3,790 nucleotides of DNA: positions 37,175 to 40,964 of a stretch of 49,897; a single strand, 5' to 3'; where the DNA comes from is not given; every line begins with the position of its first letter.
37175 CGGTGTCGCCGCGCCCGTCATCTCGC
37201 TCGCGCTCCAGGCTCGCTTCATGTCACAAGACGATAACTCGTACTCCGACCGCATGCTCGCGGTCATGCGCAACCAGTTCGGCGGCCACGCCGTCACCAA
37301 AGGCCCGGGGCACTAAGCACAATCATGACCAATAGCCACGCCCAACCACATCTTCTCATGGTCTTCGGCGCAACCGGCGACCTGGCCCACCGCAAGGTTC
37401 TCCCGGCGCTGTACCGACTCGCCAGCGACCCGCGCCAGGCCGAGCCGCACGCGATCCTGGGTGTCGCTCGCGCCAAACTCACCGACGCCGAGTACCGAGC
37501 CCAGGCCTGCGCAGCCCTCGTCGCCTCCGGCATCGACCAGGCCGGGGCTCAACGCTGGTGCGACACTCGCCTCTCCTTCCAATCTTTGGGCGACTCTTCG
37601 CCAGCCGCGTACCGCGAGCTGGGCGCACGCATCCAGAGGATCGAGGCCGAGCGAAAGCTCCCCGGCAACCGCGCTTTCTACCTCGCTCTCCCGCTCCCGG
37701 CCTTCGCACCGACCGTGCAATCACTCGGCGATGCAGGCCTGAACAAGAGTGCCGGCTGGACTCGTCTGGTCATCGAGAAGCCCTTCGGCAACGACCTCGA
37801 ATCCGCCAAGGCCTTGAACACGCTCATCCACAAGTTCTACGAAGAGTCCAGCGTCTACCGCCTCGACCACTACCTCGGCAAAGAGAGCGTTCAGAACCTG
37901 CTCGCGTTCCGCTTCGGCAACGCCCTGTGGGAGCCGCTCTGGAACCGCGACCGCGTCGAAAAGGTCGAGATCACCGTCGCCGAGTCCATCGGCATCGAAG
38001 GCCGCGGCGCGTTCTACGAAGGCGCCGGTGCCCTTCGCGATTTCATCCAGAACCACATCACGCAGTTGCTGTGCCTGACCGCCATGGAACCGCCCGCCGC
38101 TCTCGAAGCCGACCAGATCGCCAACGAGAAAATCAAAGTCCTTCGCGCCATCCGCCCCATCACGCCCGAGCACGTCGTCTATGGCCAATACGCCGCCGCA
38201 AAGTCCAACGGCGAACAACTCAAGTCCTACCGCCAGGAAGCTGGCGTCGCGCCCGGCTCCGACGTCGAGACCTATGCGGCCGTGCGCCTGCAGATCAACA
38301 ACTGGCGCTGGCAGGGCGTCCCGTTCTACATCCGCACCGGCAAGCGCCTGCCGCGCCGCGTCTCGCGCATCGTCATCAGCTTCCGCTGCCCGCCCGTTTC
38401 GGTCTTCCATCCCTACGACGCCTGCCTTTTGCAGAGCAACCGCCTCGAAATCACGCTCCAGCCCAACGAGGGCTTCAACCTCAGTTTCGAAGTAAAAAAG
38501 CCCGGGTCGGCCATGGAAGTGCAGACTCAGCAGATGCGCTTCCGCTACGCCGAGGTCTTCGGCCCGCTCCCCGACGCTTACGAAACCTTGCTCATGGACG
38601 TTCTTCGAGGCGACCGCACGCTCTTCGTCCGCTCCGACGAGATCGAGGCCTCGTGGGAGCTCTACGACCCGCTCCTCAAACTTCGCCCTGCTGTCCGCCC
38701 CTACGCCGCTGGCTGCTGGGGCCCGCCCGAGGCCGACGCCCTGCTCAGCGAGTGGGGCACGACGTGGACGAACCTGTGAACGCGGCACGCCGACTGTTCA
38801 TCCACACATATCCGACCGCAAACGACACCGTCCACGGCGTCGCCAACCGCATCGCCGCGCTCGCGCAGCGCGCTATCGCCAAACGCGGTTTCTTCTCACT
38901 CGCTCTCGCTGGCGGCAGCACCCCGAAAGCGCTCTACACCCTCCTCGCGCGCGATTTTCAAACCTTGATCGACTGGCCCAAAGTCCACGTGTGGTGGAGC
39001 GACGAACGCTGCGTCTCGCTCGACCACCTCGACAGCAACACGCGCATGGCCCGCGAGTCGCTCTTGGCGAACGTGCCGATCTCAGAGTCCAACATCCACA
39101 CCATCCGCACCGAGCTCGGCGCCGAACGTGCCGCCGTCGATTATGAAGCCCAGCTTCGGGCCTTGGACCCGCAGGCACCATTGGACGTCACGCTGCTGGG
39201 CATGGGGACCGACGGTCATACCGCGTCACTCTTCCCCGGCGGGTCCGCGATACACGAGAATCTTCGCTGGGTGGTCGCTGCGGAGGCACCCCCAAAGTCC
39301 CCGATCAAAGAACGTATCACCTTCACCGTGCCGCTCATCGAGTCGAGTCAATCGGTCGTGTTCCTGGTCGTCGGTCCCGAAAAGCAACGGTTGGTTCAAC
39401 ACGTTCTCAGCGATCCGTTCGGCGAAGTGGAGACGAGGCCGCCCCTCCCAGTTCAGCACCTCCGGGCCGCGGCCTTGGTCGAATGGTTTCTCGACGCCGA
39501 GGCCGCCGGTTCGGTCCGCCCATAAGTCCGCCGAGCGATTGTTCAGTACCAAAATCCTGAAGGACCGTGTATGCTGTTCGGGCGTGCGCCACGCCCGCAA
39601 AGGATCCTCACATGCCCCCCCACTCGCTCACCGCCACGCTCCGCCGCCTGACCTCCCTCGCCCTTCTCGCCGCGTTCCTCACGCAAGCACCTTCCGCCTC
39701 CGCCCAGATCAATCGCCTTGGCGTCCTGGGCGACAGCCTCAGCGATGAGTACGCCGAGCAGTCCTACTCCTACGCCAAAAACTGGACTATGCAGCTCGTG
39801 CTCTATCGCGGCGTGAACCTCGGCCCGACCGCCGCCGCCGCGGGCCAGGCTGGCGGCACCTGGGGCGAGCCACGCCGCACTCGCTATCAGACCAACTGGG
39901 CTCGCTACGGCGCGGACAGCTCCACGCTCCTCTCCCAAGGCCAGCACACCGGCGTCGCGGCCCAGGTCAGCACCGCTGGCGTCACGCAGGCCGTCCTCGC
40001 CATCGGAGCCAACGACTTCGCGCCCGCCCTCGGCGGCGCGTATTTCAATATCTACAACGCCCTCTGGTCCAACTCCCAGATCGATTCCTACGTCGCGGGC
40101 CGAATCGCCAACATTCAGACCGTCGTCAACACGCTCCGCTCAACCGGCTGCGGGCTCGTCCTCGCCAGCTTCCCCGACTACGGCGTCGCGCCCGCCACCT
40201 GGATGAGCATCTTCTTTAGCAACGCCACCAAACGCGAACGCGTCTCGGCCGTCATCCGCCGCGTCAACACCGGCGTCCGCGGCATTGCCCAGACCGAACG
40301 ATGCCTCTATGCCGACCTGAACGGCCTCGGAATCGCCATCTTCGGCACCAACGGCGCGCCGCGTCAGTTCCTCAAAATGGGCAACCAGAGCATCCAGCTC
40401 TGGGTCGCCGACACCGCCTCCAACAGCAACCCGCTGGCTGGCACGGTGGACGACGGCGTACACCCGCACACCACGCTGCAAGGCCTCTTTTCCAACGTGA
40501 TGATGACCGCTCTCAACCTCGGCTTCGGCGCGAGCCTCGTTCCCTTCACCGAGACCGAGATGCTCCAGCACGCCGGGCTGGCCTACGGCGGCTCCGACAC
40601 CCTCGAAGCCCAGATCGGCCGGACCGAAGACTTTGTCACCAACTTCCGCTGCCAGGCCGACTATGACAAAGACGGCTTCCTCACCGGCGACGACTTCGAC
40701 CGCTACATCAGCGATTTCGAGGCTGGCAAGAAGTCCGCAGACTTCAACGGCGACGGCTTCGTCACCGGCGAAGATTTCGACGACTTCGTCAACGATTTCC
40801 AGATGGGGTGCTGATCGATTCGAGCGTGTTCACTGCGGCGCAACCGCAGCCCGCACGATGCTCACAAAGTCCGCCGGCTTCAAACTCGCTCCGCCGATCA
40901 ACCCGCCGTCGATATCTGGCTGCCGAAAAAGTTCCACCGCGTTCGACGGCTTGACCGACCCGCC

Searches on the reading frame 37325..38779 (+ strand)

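Call 62: search_protein_families(library=ncbifam, proteins=[window:37325-38779:+], max_evalue=0.001)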
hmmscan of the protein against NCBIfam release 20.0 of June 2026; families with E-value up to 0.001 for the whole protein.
window:37325-38779:+ (484 aa): 3 families
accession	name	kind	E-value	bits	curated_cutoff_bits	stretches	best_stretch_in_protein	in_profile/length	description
TIGR00871.1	zwf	equivalog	4e-165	550.2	400.6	1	8-483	2-485/486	glucose-6-phosphate dehydrogenase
NF009492.0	PRK12853.1-3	equivalog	1.4e-118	396.8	428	1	3-474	4-464/472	glucose-6-phosphate dehydrogenase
NF004331.0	PRK05722.2-1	equivalog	8.4e-55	186.7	622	1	11-355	6-326/425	glucose-6-phosphate dehydrogenase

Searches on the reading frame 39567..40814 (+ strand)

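Call 62: search_protein_families(library=ncbifam, proteins=[window:39567-40814:+], max_evalue=0.001)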
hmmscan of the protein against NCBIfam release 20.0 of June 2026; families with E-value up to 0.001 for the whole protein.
window:39567-40814:+ (415 aa): 1 family
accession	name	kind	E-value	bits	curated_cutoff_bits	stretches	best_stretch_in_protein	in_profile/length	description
NF041540.1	dockerin_GC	domain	1.4e-09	38.2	29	1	362-415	1-67/67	GC-type dockerin domain-anchored protein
